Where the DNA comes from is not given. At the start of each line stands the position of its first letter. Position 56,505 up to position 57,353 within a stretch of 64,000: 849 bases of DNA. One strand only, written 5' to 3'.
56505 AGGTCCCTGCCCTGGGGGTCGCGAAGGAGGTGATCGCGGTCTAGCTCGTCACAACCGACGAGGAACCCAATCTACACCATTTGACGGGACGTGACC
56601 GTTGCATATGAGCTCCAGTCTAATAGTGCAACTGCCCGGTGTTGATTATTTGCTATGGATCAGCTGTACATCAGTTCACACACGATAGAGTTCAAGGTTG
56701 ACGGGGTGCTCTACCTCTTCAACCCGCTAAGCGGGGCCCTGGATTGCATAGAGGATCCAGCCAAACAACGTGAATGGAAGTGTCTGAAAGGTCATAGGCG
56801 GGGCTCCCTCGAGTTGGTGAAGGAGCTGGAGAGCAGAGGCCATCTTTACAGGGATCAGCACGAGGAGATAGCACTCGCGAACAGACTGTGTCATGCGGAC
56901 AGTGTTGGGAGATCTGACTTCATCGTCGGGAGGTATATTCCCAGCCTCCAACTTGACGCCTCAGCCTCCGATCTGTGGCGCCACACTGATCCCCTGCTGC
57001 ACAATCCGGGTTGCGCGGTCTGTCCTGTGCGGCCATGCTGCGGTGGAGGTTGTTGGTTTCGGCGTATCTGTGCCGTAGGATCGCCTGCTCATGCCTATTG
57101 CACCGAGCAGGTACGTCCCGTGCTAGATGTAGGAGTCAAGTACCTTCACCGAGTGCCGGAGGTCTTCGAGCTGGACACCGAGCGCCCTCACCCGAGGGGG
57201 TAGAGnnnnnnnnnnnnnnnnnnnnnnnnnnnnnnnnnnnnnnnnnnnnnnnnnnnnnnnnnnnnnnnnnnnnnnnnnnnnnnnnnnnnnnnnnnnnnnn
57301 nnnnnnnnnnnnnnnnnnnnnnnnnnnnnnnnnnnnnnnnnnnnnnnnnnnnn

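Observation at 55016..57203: Cys-rich 37-aa peptide gene and an RRE-SPASM protein lacking a radical SAM core, separated by an IS256 insertion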

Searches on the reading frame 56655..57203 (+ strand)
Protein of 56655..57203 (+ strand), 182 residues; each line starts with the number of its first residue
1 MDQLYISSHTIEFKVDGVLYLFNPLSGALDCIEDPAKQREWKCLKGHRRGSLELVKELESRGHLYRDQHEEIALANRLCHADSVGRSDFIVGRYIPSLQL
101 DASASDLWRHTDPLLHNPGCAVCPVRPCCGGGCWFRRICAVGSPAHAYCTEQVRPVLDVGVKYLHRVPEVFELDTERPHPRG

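Call 5: search_protein_families(library=pfam, proteins=[window:56655-57203:+], max_evalue=1)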
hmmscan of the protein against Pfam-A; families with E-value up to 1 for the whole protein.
window:56655-57203:+ (182 aa): 1 family
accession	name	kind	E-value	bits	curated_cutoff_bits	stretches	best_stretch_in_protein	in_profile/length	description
PF01539.22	HCV_env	-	0.026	14.7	22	1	104-161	18-74/190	Hepatitis C virus envelope glycoprotein E1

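Call 6: search_protein_families(library=ncbifam, proteins=[window:56655-57203:+], max_evalue=1)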
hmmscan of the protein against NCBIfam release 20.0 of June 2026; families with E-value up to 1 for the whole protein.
window:56655-57203:+ (182 aa): 4 families
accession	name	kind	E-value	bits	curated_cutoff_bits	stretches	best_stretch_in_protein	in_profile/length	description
TIGR03906.1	quino_hemo_SAM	equivalog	7.2e-05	21.6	453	1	117-167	398-450/467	quinohemoprotein amine dehydrogenase maturation protein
TIGR04085.1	rSAM_more_4Fe4S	domain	7.6e-05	23.1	27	1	79-142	18-83/93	SPASM domain-containing protein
TIGR04463.1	rSAM_vs_C_rich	equivalog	0.00083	18.2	525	1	82-138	343-399/438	TIGR04463 family radical SAM/SPASM RiPP maturase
TIGR04064.1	rSAM_nif11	equivalog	0.0022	16.8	518.7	1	110-150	377-420/459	nif11-like peptide radical SAM maturase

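Call 7: find_homologous_proteins(query=window:56655-57203:+, max_evalue=0.01)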
Query window:56655-57203:+ (182 aa): 2 proteins with E <= 0.01 among 68 candidates.
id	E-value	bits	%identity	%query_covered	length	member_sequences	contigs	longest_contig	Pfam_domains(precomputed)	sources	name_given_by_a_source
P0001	7.5e-125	432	100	100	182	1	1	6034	-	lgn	-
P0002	3.7e-28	117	60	48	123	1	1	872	-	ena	-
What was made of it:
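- The word-indexed search returned only the window ORF itself and one differently truncated protein (call 7).
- Tried and rejected: The word-indexed protein search returned only the window ORF itself plus one truncated relative (call 7).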

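Call 10: find_encoding_contigs(protein=P0001, flank=10000)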
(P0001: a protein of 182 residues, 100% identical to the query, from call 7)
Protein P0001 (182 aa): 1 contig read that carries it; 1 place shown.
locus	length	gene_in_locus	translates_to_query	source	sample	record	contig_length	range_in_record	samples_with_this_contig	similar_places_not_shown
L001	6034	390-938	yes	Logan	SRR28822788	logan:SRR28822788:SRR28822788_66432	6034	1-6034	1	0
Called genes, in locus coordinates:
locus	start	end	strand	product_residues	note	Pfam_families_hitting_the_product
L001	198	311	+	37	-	-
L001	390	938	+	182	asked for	-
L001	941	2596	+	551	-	PF00664:ABC_membrane, PF00005:ABC_tran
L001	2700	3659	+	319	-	PF00005:ABC_tran, PF13304:AAA_21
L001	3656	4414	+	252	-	PF01061:ABC2_membrane, PF12698:ABC2_membrane_3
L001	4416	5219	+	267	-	PF01061:ABC2_membrane, PF12698:ABC2_membrane_3 (weak)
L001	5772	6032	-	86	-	?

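Call 11: find_encoding_contigs(protein=P0002, flank=10000)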
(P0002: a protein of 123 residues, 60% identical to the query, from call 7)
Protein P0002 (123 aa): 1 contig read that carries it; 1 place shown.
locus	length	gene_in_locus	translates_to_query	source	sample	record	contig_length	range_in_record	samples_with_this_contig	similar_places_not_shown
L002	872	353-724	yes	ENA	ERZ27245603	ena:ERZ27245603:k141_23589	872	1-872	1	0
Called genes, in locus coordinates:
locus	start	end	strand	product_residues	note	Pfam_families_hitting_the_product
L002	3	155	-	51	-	?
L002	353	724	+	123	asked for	-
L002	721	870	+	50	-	?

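Call 26: search_protein_representatives(protein=window:56655-57203:+)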
Query: 182 residues. Proteins with E-value up to 0.001 (for the whole library): 76; up to 1e-10: 14; up to 1e-30: 2. The best 76 are listed.
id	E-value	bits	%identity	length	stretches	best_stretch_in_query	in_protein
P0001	2.4e-125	432.1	100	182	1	1-182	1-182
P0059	4.1e-75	268.2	68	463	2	81-176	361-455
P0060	1.4e-26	109.7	56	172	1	78-173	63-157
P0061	3.7e-25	105.1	57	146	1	87-179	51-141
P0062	2.4e-23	99.2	39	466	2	81-176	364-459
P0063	1.3e-14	70.7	44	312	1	78-174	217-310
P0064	5.0e-14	68.8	49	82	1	1-79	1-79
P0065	6.0e-14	68.5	34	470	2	81-165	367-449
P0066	5.8e-13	65.3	32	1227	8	49-98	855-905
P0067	1.9e-12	63.6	31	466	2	81-176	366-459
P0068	3.7e-12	62.7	42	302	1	79-172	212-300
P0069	1.9e-11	60.4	32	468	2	83-170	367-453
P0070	6.0e-11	58.7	47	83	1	3-78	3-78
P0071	9.2e-11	58.1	29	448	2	82-171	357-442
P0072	2.0e-10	57.0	33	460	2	81-172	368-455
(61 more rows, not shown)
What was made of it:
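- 56655..57203 (+): Remnant of the radical SAM/SPASM maturase gene. It holds the RRE-like domain (aa 1-80) fused in frame to the last ~100 residues (the C-terminal half of SPASM). Codons 81-360 of the ancestral 464-codon gene are deleted. The junction is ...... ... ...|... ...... at 56892-56894|56895. Two-stretch matches to 445-485-aa proteins (call 26).
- (1) Exhaustive phmmer search (call 26).
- Tried and rejected: That looked like an orphan family until the exhaustive HMMER search (call 26) found the full-length relatives.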

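Call 29: find_encoding_contigs(protein=P0059, flank=8000, max_places=4)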
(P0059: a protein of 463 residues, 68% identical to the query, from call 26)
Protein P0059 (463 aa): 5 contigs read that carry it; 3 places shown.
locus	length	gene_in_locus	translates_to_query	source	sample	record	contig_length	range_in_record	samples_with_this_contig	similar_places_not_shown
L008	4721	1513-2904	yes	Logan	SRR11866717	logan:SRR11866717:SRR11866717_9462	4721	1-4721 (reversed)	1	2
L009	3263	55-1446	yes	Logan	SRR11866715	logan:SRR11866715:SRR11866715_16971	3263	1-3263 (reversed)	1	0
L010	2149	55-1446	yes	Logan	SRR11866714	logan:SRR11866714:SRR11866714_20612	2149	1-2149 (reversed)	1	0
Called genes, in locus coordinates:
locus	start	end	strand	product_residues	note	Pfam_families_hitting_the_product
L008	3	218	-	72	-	?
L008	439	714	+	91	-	-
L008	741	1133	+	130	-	PF13545:HTH_Crp_2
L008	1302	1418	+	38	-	-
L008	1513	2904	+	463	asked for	PF04055:Radical_SAM, PF13353:Fer4_12 (weak)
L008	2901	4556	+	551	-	PF06472:ABC_membrane_2 (weak), PF00664:ABC_membrane, PF00005:ABC_tran, PF13304:AAA_21 (faint)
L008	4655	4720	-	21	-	?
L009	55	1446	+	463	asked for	PF04055:Radical_SAM, PF13353:Fer4_12 (weak)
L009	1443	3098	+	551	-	PF06472:ABC_membrane_2 (weak), PF00664:ABC_membrane, PF00005:ABC_tran, PF13304:AAA_21 (faint)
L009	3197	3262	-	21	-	?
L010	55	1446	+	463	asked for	PF04055:Radical_SAM, PF13353:Fer4_12 (weak)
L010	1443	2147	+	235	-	?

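Call 30: search_protein_families(library=ncbifam, proteins=[P0059, P0062, P0065, P0067], max_evalue=0.001)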
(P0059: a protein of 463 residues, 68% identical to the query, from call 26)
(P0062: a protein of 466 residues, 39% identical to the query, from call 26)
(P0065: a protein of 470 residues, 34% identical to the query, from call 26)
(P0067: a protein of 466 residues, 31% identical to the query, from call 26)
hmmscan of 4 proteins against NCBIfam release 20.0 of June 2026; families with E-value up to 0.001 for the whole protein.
P0059 (463 aa): 68 families (the best 25 are shown)
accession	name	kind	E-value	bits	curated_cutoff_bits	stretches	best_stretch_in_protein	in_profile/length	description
TIGR04463.1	rSAM_vs_C_rich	equivalog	6.4e-42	143.8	525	1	15-417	8-399/438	TIGR04463 family radical SAM/SPASM RiPP maturase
NF038107.1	rSAM_NF038107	equivalog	2e-37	129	600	2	17-267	15-267/444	Cys-every-fifth radical SAM/SPASM peptide maturase CefB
TIGR04064.1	rSAM_nif11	equivalog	3.7e-34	118.2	518.7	2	84-238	72-227/459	nif11-like peptide radical SAM maturase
NF047865.1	rSAM_PapB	equivalog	4.9e-30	104.9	340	2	97-262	10-175/330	PapB family radical SAM/SPASM ranthipeptide maturase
TIGR04280.1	geopep_mat_rSAM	hypoth_equivalog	1.1e-29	103.6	400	1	56-266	51-260/428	geopeptide radical SAM maturase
TIGR04334.1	rSAM_Clo7bot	equivalog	1.7e-28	99.5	600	1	50-262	51-261/440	radical SAM/SPASM domain Clo7bot peptide maturase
NF041298.1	rSAM_mat_DynA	equivalog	3.2e-25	88.9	450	1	94-266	5-177/356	dynobactin maturation radical SAM/SPASM protein DynA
TIGR03906.1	quino_hemo_SAM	equivalog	2.9e-22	78.9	453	1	97-428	101-433/467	quinohemoprotein amine dehydrogenase maturation protein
NF052473.1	rSAM_FlmE_OhkG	exception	4.5e-22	78.4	500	1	20-255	19-268/481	FlmE/OhkG family radical SAM/SPASM peptide maturase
TIGR03974.1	rSAM_six_Cys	equivalog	1.4e-21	76.9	425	1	92-413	100-417/451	thioether cross-link-forming SCIFF peptide maturase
NF041707.1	rSAM_YhhB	equivalog_domain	8.3e-20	71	445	1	99-234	11-151/369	cyclophane-forming radical SAM/SPASM peptide maturase YhhB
NF040492.1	not_ScfB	exception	1.8e-19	70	855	1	63-412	73-415/450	ScfB-related radical SAM/SPASM orphan maturase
TIGR04269.1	SAM_SPASM_FxsB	subfamily_domain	1.1e-18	67.4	370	1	99-234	11-153/363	FxsB family cyclophane-forming radical SAM/SPASM peptide maturase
TIGR04163.1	rSAM_cobopep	equivalog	2.8e-18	65.9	375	1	93-266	67-238/428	peptide-modifying radical SAM enzyme CbpB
TIGR02666.1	moaA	equivalog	6.4e-18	64.8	284.05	1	97-248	17-162/336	GTP 3',8-cyclase MoaA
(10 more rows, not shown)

P0062 (466 aa): 68 families (the best 25 are shown)
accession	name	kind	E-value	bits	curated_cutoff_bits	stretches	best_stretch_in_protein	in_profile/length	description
NF038107.1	rSAM_NF038107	equivalog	8.3e-43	146.8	600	1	17-433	15-417/444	Cys-every-fifth radical SAM/SPASM peptide maturase CefB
TIGR04463.1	rSAM_vs_C_rich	equivalog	3.5e-37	128.2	525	1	15-419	8-397/438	TIGR04463 family radical SAM/SPASM RiPP maturase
NF047865.1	rSAM_PapB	equivalog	2.9e-36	125.4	340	1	97-428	9-328/330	PapB family radical SAM/SPASM ranthipeptide maturase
TIGR04280.1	geopep_mat_rSAM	hypoth_equivalog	3.6e-30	105.3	400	1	53-437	47-413/428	geopeptide radical SAM maturase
TIGR04064.1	rSAM_nif11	equivalog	2.9e-28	98.8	518.7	1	84-428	73-412/459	nif11-like peptide radical SAM maturase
NF041298.1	rSAM_mat_DynA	equivalog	1.3e-27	96.7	450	2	95-268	5-175/356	dynobactin maturation radical SAM/SPASM protein DynA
TIGR03974.1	rSAM_six_Cys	equivalog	1.5e-27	96.6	425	1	75-431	80-431/451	thioether cross-link-forming SCIFF peptide maturase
NF041707.1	rSAM_YhhB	equivalog_domain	1e-26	93.8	445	1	100-241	11-154/369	cyclophane-forming radical SAM/SPASM peptide maturase YhhB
TIGR04334.1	rSAM_Clo7bot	equivalog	2.3e-25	89.1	600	1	59-423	59-412/440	radical SAM/SPASM domain Clo7bot peptide maturase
NF040492.1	not_ScfB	exception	5e-24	85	855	1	93-418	97-417/450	ScfB-related radical SAM/SPASM orphan maturase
TIGR03942.1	sulfatase_rSAM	equivalog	2.2e-23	82.9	349.45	1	99-427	9-335/363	anaerobic sulfatase maturase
TIGR04068.1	rSAM_ocin_clost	equivalog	7e-23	81.2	500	1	13-270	5-265/462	Cys-rich peptide radical SAM maturase CcpM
NF052473.1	rSAM_FlmE_OhkG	exception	4.2e-22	78.5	500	1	44-263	48-272/481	FlmE/OhkG family radical SAM/SPASM peptide maturase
TIGR03906.1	quino_hemo_SAM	equivalog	3e-21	75.6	453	1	98-240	101-242/467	quinohemoprotein amine dehydrogenase maturation protein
TIGR04269.1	SAM_SPASM_FxsB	subfamily_domain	3e-20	72.6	370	1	100-243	11-157/363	FxsB family cyclophane-forming radical SAM/SPASM peptide maturase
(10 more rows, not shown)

P0065 (470 aa): 63 families (the best 25 are shown)
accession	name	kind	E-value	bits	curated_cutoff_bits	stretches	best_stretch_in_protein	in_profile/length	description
NF038107.1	rSAM_NF038107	equivalog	2.4e-52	178.2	600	1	1-451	1-433/444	Cys-every-fifth radical SAM/SPASM peptide maturase CefB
TIGR04463.1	rSAM_vs_C_rich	equivalog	4.1e-50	170.8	525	1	13-423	7-399/438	TIGR04463 family radical SAM/SPASM RiPP maturase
TIGR04334.1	rSAM_Clo7bot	equivalog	1.4e-41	142.6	600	1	3-438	2-422/440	radical SAM/SPASM domain Clo7bot peptide maturase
NF047865.1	rSAM_PapB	equivalog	3.1e-36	125.3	340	1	97-429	9-327/330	PapB family radical SAM/SPASM ranthipeptide maturase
TIGR04280.1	geopep_mat_rSAM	hypoth_equivalog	3e-33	115.4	400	2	1-272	1-262/428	geopeptide radical SAM maturase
NF052473.1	rSAM_FlmE_OhkG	exception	1e-30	106.9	500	1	3-263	3-272/481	FlmE/OhkG family radical SAM/SPASM peptide maturase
NF041298.1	rSAM_mat_DynA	equivalog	2e-27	96.1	450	2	94-270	4-177/356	dynobactin maturation radical SAM/SPASM protein DynA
TIGR04064.1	rSAM_nif11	equivalog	3.5e-26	91.9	518.7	2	10-238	7-223/459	nif11-like peptide radical SAM maturase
TIGR03974.1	rSAM_six_Cys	equivalog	1.6e-24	86.6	425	2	18-234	10-239/451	thioether cross-link-forming SCIFF peptide maturase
NF040899.1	ryptide_rSAM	equivalog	4.3e-24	85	600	1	66-423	75-429/464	radical SAM/SPASM ryptide class RiPP maturase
NF040492.1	not_ScfB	exception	1.1e-23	83.9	855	1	83-424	89-421/450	ScfB-related radical SAM/SPASM orphan maturase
TIGR03906.1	quino_hemo_SAM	equivalog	4.4e-22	78.4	453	2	97-240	100-242/467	quinohemoprotein amine dehydrogenase maturation protein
TIGR04163.1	rSAM_cobopep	equivalog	4.2e-20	71.9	375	2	64-269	39-237/428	peptide-modifying radical SAM enzyme CbpB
TIGR03942.1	sulfatase_rSAM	equivalog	5e-19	68.6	349.45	1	99-441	9-350/363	anaerobic sulfatase maturase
NF041707.1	rSAM_YhhB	equivalog_domain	5.1e-19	68.4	445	1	100-239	11-152/369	cyclophane-forming radical SAM/SPASM peptide maturase YhhB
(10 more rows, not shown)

P0067 (466 aa): 68 families (the best 25 are shown)
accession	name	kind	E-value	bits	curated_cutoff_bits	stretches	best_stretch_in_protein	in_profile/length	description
NF038107.1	rSAM_NF038107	equivalog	1.9e-42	145.6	600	1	1-450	1-435/444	Cys-every-fifth radical SAM/SPASM peptide maturase CefB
TIGR04463.1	rSAM_vs_C_rich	equivalog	1.4e-40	139.4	525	1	14-424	8-401/438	TIGR04463 family radical SAM/SPASM RiPP maturase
NF047865.1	rSAM_PapB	equivalog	9.8e-38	130.2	340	1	98-428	9-328/330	PapB family radical SAM/SPASM ranthipeptide maturase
TIGR04334.1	rSAM_Clo7bot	equivalog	4.7e-36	124.4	600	1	3-423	2-412/440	radical SAM/SPASM domain Clo7bot peptide maturase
TIGR04280.1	geopep_mat_rSAM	hypoth_equivalog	1.8e-33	116.2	400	2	1-273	1-261/428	geopeptide radical SAM maturase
NF052473.1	rSAM_FlmE_OhkG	exception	2.6e-32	112.2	500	1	3-269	3-276/481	FlmE/OhkG family radical SAM/SPASM peptide maturase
TIGR03974.1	rSAM_six_Cys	equivalog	7.9e-32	110.7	425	2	33-237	44-240/451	thioether cross-link-forming SCIFF peptide maturase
NF041298.1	rSAM_mat_DynA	equivalog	6.6e-30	104.3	450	2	95-272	4-177/356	dynobactin maturation radical SAM/SPASM protein DynA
TIGR04068.1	rSAM_ocin_clost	equivalog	7.6e-28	97.6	500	1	31-240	24-231/462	Cys-rich peptide radical SAM maturase CcpM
TIGR04064.1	rSAM_nif11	equivalog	9.7e-27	93.8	518.7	2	85-243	73-226/459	nif11-like peptide radical SAM maturase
TIGR04083.1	rSAM_pep_methan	hypoth_equivalog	1.9e-26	92.9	300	1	96-423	4-317/376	TIGR04083 family peptide-modifying radical SAM enzyme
NF040492.1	not_ScfB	exception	5.6e-26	91.4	855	1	34-421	44-420/450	ScfB-related radical SAM/SPASM orphan maturase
NF040899.1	ryptide_rSAM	equivalog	2.5e-24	85.8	600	1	95-420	101-428/464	radical SAM/SPASM ryptide class RiPP maturase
TIGR03942.1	sulfatase_rSAM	equivalog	1.1e-23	83.9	349.45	1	97-451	6-358/363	anaerobic sulfatase maturase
TIGR04163.1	rSAM_cobopep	equivalog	1.5e-23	83.2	375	1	86-431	58-402/428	peptide-modifying radical SAM enzyme CbpB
TIGR04347.1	pseudo_SAM_Halo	equivalog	1.7e-15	57.2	525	1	93-273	39-203/390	TIGR04347 family pseudo-SAM/SPASM protein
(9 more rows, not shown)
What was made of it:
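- Closest known: NCBIfam TIGR04347 pseudo-SAM/SPASM proteins. Same: It appears among the weaker hits of an intact homolog (call 30).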

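Call 31: search_protein_families(library=pfam, proteins=[P0059, P0062, P0065, P0067], max_evalue=0.01)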
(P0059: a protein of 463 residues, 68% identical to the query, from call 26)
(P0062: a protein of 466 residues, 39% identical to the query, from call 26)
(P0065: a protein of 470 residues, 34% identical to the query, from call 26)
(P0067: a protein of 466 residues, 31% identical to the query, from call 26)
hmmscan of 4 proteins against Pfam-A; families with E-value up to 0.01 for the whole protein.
P0059 (463 aa): 2 families
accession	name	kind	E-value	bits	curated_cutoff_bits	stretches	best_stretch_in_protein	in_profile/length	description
PF04055.27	Radical_SAM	-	7.2e-17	62.5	29.5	1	94-261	1-164/166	Radical SAM superfamily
PF13353.11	Fer4_12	-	3e-07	31.2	22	1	98-224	13-131/137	4Fe-4S single cluster domain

P0062 (466 aa): 2 families
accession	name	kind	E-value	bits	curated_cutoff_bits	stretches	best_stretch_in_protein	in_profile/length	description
PF04055.27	Radical_SAM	-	2e-13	51.3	29.5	1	96-264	2-163/166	Radical SAM superfamily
PF13353.11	Fer4_12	-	1.6e-08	35.4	22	1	99-228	13-131/137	4Fe-4S single cluster domain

P0065 (470 aa): 2 families
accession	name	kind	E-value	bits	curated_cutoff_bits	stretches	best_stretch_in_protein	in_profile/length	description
PF04055.27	Radical_SAM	-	1.2e-16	61.8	29.5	1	96-267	2-166/166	Radical SAM superfamily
PF13353.11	Fer4_12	-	2.8e-06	28.1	22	1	100-228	14-131/137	4Fe-4S single cluster domain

P0067 (466 aa): 2 families
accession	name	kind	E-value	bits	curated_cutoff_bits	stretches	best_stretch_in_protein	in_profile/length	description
PF04055.27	Radical_SAM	-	4.4e-15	56.7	29.5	1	96-268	1-165/166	Radical SAM superfamily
PF13353.11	Fer4_12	-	4.6e-10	40.4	22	1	101-230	14-131/137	4Fe-4S single cluster domain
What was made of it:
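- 56655..57203 (+): Pfam Radical_SAM is absent here but present in the orthologs (calls 5, 31).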

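Call 35: find_encoding_contigs(protein=P0061, flank=8000, max_places=3)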
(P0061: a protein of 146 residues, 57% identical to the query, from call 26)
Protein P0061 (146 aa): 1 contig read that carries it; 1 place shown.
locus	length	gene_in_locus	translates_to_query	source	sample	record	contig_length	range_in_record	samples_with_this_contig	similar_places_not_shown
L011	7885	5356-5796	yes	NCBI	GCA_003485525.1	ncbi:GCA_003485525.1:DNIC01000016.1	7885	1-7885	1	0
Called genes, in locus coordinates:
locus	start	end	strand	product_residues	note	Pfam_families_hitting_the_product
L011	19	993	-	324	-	PF00579:tRNA-synt_1b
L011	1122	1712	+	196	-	PF12840:HTH_20 (weak), PF01022:HTH_5 (weak)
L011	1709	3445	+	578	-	PF00664:ABC_membrane, PF00005:ABC_tran, PF02463:SMC_N (faint)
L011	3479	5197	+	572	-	PF16007:DUF4777 (faint), PF04055:Radical_SAM, PF13353:Fer4_12 (faint), PF13186:SPASM (weak)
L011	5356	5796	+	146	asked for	PF00027:cNMP_binding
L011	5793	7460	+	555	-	PF00664:ABC_membrane, PF00005:ABC_tran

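Call 36: find_encoding_contigs(protein=P0060, flank=8000, max_places=3)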
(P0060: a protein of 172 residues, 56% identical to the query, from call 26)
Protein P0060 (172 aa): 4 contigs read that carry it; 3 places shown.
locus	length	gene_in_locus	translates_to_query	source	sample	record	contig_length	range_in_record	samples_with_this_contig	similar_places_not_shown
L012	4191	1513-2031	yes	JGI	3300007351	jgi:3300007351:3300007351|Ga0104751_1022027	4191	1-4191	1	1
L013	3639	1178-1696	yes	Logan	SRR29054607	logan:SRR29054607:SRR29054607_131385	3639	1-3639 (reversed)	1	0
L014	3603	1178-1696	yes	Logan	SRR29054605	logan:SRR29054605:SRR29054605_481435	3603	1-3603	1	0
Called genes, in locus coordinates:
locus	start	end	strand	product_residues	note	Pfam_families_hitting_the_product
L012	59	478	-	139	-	-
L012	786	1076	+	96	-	-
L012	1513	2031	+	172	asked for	-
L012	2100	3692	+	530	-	PF00664:ABC_membrane, PF00005:ABC_tran, PF02463:SMC_N (faint), PF13304:AAA_21 (weak)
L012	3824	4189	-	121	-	?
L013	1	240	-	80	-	?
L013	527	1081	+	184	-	PF13353:Fer4_12 (faint), PF04055:Radical_SAM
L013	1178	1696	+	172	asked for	-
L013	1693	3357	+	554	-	PF00664:ABC_membrane, PF00005:ABC_tran, PF02463:SMC_N (faint), PF13304:AAA_21 (weak)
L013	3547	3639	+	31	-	?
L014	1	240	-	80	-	?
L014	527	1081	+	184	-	PF13353:Fer4_12 (faint), PF04055:Radical_SAM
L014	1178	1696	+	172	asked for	-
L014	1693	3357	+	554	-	PF00664:ABC_membrane, PF00005:ABC_tran, PF02463:SMC_N (faint), PF13304:AAA_21 (weak)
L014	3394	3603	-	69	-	?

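Call 67: predict_structure(alignment_id=A4)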
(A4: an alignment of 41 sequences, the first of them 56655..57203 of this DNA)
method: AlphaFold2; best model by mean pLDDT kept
length: 182 residues; sequences in the alignment: 41
mean_pLDDT: 85.7   pTM: 0.75
mean pLDDT of the five models: 85.7, 84.8, 84.7, 84.0, 83.0
residues with pLDDT >= 90: 91; 70-90: 69; 50-70: 15; < 50: 7
segments of 3 or more residues with pLDDT < 50: 80-85
pLDDT, mean of each block of 10 residues (from residue 1): 91 98 95 98 96 97 96 82 55 86 82 77 85 77 81 92 92 68 54
secondary structure, 60 per line:
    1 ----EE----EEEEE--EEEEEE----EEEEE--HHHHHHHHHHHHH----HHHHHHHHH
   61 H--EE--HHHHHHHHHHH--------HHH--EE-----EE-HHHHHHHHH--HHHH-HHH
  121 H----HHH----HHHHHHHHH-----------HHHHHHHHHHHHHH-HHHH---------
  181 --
elements in order: E11-15 E18-23 E28-32 H35-47 H52-61 H68-78 H102-110 H113-116 H118-121 H133-141 H153-166 H168-171
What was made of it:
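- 56655..57203 (+): In the AF2 model the RRE has pLDDT 91-98 and the junction residues 80-85 have pLDDT below 50 (call 67).
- On Radical SAM superfamily (PF04055): The AF2 model has no barrel (call 67).
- On RRE / PqqD-like leader-recognition domain: The AF2 model has E11-15, E18-23, E28-32, H35-47, H52-61 and H68-78, with pLDDT 91-98 (call 67).
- The frame is intact and the RRE domain is modelled with confidence (pLDDT 91-98) (call 67). The junction is predicted to be disordered (call 67).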
